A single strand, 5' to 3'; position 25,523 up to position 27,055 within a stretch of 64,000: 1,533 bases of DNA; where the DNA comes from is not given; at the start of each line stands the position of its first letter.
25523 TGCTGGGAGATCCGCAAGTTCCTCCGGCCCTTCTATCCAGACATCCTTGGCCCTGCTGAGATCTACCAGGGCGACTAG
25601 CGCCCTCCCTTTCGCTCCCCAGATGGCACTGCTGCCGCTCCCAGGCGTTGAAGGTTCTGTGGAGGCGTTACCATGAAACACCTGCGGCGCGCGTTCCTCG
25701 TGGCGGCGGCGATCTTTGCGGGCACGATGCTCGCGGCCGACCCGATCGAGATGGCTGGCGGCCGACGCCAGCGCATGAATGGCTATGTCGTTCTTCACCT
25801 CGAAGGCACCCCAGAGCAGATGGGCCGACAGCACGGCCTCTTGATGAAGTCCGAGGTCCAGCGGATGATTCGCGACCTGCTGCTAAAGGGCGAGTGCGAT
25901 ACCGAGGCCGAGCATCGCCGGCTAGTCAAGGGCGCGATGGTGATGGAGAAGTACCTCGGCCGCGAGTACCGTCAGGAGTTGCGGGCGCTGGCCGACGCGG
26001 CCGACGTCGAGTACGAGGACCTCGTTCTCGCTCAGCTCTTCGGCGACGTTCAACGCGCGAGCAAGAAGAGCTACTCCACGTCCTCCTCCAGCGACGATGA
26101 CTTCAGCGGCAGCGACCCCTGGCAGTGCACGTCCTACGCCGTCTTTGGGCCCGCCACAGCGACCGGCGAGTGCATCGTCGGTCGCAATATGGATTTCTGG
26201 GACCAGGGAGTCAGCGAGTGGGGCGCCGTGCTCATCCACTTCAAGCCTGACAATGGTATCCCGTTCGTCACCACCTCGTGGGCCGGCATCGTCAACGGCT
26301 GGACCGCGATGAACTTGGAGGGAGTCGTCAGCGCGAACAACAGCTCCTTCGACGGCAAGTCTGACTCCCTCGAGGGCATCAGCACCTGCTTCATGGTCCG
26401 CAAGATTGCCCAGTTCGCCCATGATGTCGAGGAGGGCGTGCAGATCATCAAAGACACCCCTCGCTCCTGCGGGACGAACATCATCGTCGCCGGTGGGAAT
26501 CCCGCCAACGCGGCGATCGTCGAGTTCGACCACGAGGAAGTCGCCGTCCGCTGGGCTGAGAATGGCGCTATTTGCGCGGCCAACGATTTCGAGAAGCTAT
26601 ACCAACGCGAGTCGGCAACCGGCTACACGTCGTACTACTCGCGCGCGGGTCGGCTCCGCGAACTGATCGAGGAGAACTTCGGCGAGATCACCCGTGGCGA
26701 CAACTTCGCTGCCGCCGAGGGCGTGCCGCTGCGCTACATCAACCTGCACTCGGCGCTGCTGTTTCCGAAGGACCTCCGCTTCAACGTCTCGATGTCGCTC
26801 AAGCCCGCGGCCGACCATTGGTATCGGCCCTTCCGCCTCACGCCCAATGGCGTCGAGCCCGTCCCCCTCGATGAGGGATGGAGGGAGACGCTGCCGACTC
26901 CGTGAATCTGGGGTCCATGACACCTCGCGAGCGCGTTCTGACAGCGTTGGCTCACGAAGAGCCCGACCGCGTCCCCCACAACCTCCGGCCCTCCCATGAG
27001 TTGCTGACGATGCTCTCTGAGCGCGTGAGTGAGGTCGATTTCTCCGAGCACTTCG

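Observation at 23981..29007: Tight operon: SAF-domain protein, basic Zn-ribbon mini-protein, SPASM/twitch-like radical SAM, C45 Ntn-hydrolase and two URO-D-like proteins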

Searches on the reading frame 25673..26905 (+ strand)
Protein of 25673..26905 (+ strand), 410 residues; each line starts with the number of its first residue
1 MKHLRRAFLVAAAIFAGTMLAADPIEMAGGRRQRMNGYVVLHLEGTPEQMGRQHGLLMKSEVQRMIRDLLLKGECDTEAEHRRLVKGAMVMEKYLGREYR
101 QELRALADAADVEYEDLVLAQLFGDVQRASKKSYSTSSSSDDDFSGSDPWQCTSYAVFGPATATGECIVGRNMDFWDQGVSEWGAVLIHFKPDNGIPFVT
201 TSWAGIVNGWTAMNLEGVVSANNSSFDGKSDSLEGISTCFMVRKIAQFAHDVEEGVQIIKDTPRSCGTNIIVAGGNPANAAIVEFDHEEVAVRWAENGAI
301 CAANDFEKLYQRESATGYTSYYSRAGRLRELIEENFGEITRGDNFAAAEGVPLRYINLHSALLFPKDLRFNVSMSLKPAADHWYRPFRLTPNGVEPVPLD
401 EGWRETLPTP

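Call 3: search_protein_families(library=pfam, proteins=[window:25673-26905:+], max_evalue=0.01)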
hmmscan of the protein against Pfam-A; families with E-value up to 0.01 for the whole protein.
window:25673-26905:+ (410 aa): 1 family
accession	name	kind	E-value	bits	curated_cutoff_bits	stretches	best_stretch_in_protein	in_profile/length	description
PF03417.21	AAT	-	1.7e-11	44.7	23.2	1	165-338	4-174/225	Acyl-coenzyme A:6-aminopenicillanic acid acyl-transferase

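Call 4: search_protein_families(library=ncbifam, proteins=[window:25673-26905:+], max_evalue=0.01)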
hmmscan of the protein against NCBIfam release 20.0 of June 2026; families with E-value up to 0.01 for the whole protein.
window:25673-26905:+ (410 aa): 1 family
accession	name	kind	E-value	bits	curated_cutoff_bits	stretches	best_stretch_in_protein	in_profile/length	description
NF040521.1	C45_proenzyme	subfamily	6.1e-48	163.8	85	1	44-345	1-276/313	C45 family autoproteolytic acyltransferase/hydrolase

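Call 34: find_homologous_proteins(query=window:25673-26905:+)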
Query window:25673-26905:+ (410 aa): 252 proteins with E <= 0.001 among 8000 candidates; the best 120 are listed.
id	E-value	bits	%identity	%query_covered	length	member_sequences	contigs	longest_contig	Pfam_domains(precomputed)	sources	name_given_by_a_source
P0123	1.3e-235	800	100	84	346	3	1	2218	PF03417.22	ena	-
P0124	1.3e-208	711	75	98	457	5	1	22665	PF03417.22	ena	-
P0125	2.8e-195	667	71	99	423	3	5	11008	PF03417.22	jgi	jgi:isopenicillin-N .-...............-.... protein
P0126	2.1e-190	651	71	97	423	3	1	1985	PF03417.22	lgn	-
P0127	6.1e-190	650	70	94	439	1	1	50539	PF03417.22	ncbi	ncbi:MAG: C45 family autoproteolytic acyltransferase/hydrolase [Candidatus Zipacnadales bacterium]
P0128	1.0e-187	642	68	98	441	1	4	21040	PF03417.22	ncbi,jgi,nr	ncbi:MAG: hypothetical protein FJX75_12880 [Armatimonadetes bacterium]|nr:hypothetical protein [Arma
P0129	1.3e-186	639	70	94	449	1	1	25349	PF03417.22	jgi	jgi:hypothetical protein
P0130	5.7e-185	633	70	97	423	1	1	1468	PF03417.22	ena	-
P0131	2.8e-184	631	67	97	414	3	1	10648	PF03417.22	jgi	-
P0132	5.0e-184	630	68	97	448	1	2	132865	PF03417.22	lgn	-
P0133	3.1e-183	627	70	93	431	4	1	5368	PF03417.22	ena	-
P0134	1.1e-182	626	67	98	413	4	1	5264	PF03417.22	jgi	jgi:hypothetical protein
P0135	2.9e-181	621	67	99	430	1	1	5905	PF03417.22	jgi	jgi:Acyl-coenzyme A:6-aminopenicillanic acid acyl-transferase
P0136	2.9e-181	621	69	94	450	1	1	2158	PF03417.22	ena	-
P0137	3.2e-181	621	71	91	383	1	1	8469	PF03417.22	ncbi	-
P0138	1.5e-180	619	72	91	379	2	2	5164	PF03417.22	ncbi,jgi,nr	ncbi:MAG: hypothetical protein FJX74_14290 [Armatimonadetes bacterium]|nr:hypothetical protein [Arma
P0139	4.6e-180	617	69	94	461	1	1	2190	PF03417.22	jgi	-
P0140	1.8e-178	612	71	91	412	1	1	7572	PF03417.22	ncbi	-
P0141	7.8e-172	590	67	93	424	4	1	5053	PF03417.22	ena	-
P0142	4.4e-166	571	65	96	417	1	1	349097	PF03417.22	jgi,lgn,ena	-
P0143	7.4e-158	544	66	86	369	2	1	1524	PF03417.22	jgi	jgi:hypothetical protein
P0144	8.9e-152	524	62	91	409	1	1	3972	PF03417.22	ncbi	-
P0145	2.8e-141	489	59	97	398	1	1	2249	PF03417.22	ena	-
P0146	2.6e-128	447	57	88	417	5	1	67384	PF03417.22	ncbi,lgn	-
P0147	1.1e-126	441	53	96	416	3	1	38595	PF03417.22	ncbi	-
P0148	1.3e-125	438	53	96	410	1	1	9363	PF03417.22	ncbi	-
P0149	9.1e-125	435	55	89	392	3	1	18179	PF03417.22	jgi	-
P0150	1.2e-124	435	55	94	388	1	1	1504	PF03417.22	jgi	-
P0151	1.7e-124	434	55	89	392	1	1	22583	PF03417.22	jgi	-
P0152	1.8e-124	434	57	89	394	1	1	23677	PF03417.22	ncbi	-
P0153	4.8e-124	433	54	94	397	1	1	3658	PF03417.22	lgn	-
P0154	7.7e-124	432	54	95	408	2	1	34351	PF03417.22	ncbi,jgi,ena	-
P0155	3.8e-123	430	52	88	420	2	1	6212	PF03417.22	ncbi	ncbi:MAG: C45 family autoproteolytic acyltransferase/hydrolase [Armatimonadota bacterium]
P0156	3.9e-123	430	54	91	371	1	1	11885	PF03417.22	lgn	-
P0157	6.0e-123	429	51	95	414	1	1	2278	PF03417.22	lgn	-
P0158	6.0e-123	429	54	95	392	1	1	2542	PF03417.22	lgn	-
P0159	1.2e-122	428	51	94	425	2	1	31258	PF03417.22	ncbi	ncbi:MAG: C45 family autoproteolytic acyltransferase/hydrolase [Armatimonadota bacterium]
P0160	1.2e-122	428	54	90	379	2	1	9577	PF03417.22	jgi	jgi:hypothetical protein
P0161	1.8e-122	427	56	88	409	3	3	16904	PF03417.22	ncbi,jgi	-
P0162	3.1e-122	427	56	89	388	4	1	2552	PF03417.22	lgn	-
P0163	3.3e-122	426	54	90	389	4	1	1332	PF03417.22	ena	-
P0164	1.1e-121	425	78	57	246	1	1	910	PF03417.22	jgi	jgi:hypothetical protein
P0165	1.3e-121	424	51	88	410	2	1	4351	PF03417.22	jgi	jgi:hypothetical protein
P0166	7.7e-121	422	54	89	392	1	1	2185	PF03417.22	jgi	-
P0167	1.6e-120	421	53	96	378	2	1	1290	PF03417.22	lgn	-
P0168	2.2e-120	421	54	95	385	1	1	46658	PF03417.22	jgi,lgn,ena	-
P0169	2.9e-120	420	52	96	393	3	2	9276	PF03417.22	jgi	-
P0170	5.1e-120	419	55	90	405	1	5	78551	PF03417.22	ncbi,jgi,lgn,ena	-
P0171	1.1e-119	418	53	97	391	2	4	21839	PF03417.22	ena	-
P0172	1.3e-119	418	50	96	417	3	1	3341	PF03417.22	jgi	-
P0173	1.3e-119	418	54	90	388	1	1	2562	PF03417.22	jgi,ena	-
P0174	9.2e-119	415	54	89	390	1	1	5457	PF03417.22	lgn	-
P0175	1.2e-118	415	53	89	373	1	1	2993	PF03417.22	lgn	-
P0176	1.8e-118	414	56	89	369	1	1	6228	PF03417.22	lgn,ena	-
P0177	2.1e-118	414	51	96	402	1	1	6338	PF03417.22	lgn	-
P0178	2.2e-118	414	53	95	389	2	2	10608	PF03417.22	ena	-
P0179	2.7e-118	414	51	94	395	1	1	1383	PF03417.22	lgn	-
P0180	2.7e-118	414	51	94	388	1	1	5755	PF03417.22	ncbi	-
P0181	3.3e-118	413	49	94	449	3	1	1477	PF03417.22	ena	-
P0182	3.7e-118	413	53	90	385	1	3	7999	PF03417.22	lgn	-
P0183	5.4e-118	413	52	88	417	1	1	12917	PF03417.22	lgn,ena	-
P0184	7.2e-118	412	52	89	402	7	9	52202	PF03417.22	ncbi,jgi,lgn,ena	-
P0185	7.3e-118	412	48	97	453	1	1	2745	PF03417.22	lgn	-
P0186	9.8e-118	412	52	94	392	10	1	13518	PF03417.22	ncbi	-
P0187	1.5e-117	411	53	89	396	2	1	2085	PF03417.22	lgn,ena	-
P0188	1.5e-117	411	51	90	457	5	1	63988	PF03417.22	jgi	-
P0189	4.5e-117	410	52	96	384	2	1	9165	PF03417.22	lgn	-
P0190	7.8e-117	409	53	88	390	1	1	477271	PF03417.22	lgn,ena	-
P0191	1.5e-116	408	54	89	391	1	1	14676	PF03417.22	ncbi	-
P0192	2.3e-116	407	55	89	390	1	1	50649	PF03417.22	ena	-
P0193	2.5e-116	407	50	90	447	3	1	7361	PF03417.22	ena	-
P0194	3.4e-116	407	53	93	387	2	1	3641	PF03417.22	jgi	jgi:hypothetical protein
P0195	4.0e-116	406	49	91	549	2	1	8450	PF03417.22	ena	-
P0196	6.3e-116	406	50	94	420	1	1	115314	PF03417.22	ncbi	-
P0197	1.8e-115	404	54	88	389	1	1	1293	PF03417.22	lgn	-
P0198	2.1e-115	404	54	88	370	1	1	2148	PF03417.22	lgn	-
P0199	3.3e-115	403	52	89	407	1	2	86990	PF03417.22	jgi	jgi:hypothetical protein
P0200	3.8e-115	403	46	96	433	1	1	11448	PF03417.22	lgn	-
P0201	4.0e-115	403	54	89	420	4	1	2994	PF03417.22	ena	-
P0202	4.0e-114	400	53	96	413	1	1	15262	PF03417.22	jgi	-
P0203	6.2e-114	399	54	89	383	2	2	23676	PF03417.22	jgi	-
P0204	6.7e-114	399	50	96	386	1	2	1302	PF03417.22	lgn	-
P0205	1.0e-113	399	53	90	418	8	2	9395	PF03417.22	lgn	-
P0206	1.4e-113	398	52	89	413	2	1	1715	PF03417.22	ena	-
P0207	3.5e-113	397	52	88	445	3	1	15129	PF03417.22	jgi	-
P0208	5.3e-113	396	51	97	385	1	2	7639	PF03417.22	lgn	-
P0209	1.4e-112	395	51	94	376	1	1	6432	PF03417.22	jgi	-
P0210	1.4e-112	395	50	94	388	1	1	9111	PF03417.22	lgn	-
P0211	1.5e-112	395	53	88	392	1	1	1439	PF03417.22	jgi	-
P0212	1.9e-112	394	50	88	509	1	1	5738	PF03417.22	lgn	-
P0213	2.3e-112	394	52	91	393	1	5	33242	PF03417.22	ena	-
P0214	3.5e-112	393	49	89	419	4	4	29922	PF03417.22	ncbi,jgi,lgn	-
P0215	4.7e-112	393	51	91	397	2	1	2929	PF03417.22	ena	-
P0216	4.8e-112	393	51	88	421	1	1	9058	PF03417.22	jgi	jgi:hypothetical protein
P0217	5.1e-112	393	49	95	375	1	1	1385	PF03417.22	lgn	-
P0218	7.9e-112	392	50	95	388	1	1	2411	PF03417.22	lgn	-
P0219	8.6e-112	392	49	89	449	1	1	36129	PF03417.22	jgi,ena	-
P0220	1.2e-111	392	49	94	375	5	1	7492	PF03417.22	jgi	jgi:hypothetical protein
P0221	1.8e-111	391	52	88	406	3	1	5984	PF03417.22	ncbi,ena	-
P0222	2.0e-111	391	51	88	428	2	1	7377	PF03417.22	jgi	jgi:hypothetical protein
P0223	2.1e-111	391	49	94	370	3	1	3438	PF03417.22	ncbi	ncbi:MAG: C45 family autoproteolytic acyltransferase/hydrolase [Bacteroidota bacterium]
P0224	3.6e-111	390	50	95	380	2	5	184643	PF03417.22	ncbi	-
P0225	5.2e-111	390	50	95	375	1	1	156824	PF03417.22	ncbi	ncbi:MAG: C45 family peptidase [Planctomycetota bacterium]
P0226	6.9e-111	389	48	94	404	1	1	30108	PF03417.22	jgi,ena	-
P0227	9.9e-111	389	53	88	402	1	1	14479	PF03417.22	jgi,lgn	jgi:hypothetical protein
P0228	1.1e-110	389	50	90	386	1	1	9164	PF03417.22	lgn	-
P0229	1.1e-110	389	51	89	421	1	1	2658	PF03417.22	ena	-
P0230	1.4e-110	388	51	90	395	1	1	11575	PF03417.22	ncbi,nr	ncbi:MAG: hypothetical protein HYU66_17355 [Armatimonadetes bacterium]|nr:hypothetical protein [Arma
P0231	1.5e-110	388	54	72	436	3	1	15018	PF03417.22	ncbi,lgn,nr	ncbi:C45 family autoproteolytic acyltransferase/hydrolase [bacterium]|nr:C45 family autoproteolytic 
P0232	2.0e-110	388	49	89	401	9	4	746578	PF03417.22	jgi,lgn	jgi:hypothetical protein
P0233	3.1e-110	387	50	90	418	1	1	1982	PF03417.22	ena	-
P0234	3.4e-110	387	50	89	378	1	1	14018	PF03417.22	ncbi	-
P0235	5.0e-110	386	51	89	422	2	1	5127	PF03417.22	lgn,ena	-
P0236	5.2e-110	386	52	88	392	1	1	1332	PF03417.22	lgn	-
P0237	1.3e-109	385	51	93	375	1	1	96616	PF03417.22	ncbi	-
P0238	1.3e-109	385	51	89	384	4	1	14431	PF03417.22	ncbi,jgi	-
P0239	1.5e-109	385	51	92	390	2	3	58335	PF03417.22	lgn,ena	-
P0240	3.5e-109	384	53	85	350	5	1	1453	PF03417.22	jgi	jgi:hypothetical protein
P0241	5.2e-109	383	48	100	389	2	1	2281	PF03417.22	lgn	-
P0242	5.4e-109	383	50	90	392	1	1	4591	PF03417.22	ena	-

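Call 36: find_related_loci(query=A2, collection=metagenome_contigs, flank=8000)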
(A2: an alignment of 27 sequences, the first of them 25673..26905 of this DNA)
Query A2 (410 aa) in metagenome_contigs; peptide patterns used: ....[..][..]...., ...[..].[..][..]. (x = any residue, [..] = any of these).
220 stretches matched a pattern; 80 encode a relative of the query (tblastn E <= 1e-3); 80 distinct loci.
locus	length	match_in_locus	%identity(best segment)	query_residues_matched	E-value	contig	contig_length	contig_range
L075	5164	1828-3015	69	7-406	0e+0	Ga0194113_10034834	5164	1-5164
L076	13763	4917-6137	68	8-409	0e+0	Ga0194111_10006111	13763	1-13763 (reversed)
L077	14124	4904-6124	68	8-409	0e+0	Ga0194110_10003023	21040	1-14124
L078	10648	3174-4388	67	7-405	0e+0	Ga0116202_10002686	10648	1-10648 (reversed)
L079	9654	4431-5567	70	24-406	0e+0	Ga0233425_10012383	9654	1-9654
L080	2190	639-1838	69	21-406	0e+0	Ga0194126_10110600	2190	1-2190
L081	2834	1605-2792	67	24-403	0e+0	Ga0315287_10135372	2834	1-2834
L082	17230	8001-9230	65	1-395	2e-174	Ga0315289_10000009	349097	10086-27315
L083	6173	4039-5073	57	35-394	3e-137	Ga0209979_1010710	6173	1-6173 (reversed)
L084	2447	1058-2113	57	33-401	6e-142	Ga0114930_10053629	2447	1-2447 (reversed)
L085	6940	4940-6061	54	4-401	6e-133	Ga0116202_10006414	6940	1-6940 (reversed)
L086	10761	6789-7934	52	8-394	2e-130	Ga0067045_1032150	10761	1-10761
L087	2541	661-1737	54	33-401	6e-137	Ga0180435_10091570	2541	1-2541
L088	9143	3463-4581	54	7-394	9e-130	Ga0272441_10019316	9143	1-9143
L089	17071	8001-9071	54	24-394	3e-129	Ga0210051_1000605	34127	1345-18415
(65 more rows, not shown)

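Call 38: find_encoding_contigs(protein=P0124, flank=9000, max_places=1)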
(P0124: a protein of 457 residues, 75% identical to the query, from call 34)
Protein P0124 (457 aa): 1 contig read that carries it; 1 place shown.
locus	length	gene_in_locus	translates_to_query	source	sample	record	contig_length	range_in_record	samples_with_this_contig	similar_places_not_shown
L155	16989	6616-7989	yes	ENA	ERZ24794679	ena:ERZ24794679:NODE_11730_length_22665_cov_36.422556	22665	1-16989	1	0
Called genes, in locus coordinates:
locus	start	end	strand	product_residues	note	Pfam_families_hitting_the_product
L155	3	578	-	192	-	?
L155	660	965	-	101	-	-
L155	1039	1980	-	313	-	PF00072:Response_reg, PF00990:GGDEF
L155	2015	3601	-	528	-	PF03853:YjeF_N, PF01256:Carb_kinase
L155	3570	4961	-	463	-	PF01134:GIDA (faint), PF01262:AlaDh_PNT_C (faint), PF07992:Pyr_redox_2, PF12831:FAD_oxidored (weak), PF13738:Pyr_redox_3, PF00070:Pyr_redox, PF02737:3HCDH_N (weak), PF02852:Pyr_redox_dim, +2 more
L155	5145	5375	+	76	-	-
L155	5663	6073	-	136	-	-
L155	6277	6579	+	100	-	-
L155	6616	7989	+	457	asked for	PF03417:AAT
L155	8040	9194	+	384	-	PF01208:URO-D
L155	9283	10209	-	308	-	PF26549:Tricorn_N, PF26550:Tricorn_2nd, PF07676:PD40 (weak)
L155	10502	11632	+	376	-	PF00072:Response_reg, PF00990:GGDEF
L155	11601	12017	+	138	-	PF00072:Response_reg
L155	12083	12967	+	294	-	PF00892:EamA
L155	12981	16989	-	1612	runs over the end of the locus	PF06439:3keto-disac_hyd (faint)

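Call 39: find_encoding_contigs(protein=P0128, flank=9000, max_places=1)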
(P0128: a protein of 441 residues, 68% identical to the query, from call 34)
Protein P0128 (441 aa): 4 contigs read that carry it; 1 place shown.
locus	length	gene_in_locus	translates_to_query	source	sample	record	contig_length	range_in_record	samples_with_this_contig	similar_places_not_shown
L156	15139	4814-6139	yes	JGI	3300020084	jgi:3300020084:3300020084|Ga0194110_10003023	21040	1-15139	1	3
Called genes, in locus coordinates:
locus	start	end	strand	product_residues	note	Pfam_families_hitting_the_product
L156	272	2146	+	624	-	PF00884:Sulfatase, PF16347:SGSH_C, PF02985:HEAT (faint), PF03130:HEAT_PBS (faint), PF13646:HEAT_2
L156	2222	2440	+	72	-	-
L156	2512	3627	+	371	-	PF01208:URO-D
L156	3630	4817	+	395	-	PF01041:DegT_DnrJ_EryC1, PF01212:Beta_elim_lyase (weak)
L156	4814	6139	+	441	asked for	PF03417:AAT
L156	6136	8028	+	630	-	PF22848:ASD1_dom, PF06964:Alpha-L-AF_C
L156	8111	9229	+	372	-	PF01208:URO-D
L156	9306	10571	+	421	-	PF01208:URO-D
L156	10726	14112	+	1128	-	PF00775:Dioxygenase_C (faint), PF02369:Big_1 (faint), PF10670:DUF4198 (faint), PF13620:CarboxypepD_reg (weak), PF13715:CarbopepD_reg_2 (faint), PF17210:SdrD_B (faint), PF13620:CarboxypepD_reg (weak), PF13620:CarboxypepD_reg, +5 more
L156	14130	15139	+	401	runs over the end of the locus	-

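Call 40: find_encoding_contigs(protein=P0127, flank=9000, max_places=1)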
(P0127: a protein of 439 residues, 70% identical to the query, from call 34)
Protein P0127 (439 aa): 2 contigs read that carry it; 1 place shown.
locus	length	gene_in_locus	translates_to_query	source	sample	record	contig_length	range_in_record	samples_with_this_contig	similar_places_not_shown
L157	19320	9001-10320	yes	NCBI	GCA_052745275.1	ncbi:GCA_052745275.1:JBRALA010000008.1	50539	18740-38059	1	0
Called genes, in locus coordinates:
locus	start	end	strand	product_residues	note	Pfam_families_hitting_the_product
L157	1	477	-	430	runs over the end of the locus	PF01408:GFO_IDH_MocA, PF22725:GFO_IDH_MocA_C3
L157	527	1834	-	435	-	PF01408:GFO_IDH_MocA, PF22725:GFO_IDH_MocA_C3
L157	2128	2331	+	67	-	-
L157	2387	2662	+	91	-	-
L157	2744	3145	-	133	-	PF00072:Response_reg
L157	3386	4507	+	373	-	-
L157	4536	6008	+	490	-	-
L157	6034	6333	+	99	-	-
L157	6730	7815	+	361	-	PF01208:URO-D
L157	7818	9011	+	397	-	PF01041:DegT_DnrJ_EryC1, PF01212:Beta_elim_lyase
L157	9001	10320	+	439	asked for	PF03417:AAT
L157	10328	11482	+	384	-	PF01208:URO-D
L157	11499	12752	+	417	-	PF01208:URO-D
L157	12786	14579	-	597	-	PF01336:tRNA_anti-codon, PF00152:tRNA-synt_2, PF02938:GAD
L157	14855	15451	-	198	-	-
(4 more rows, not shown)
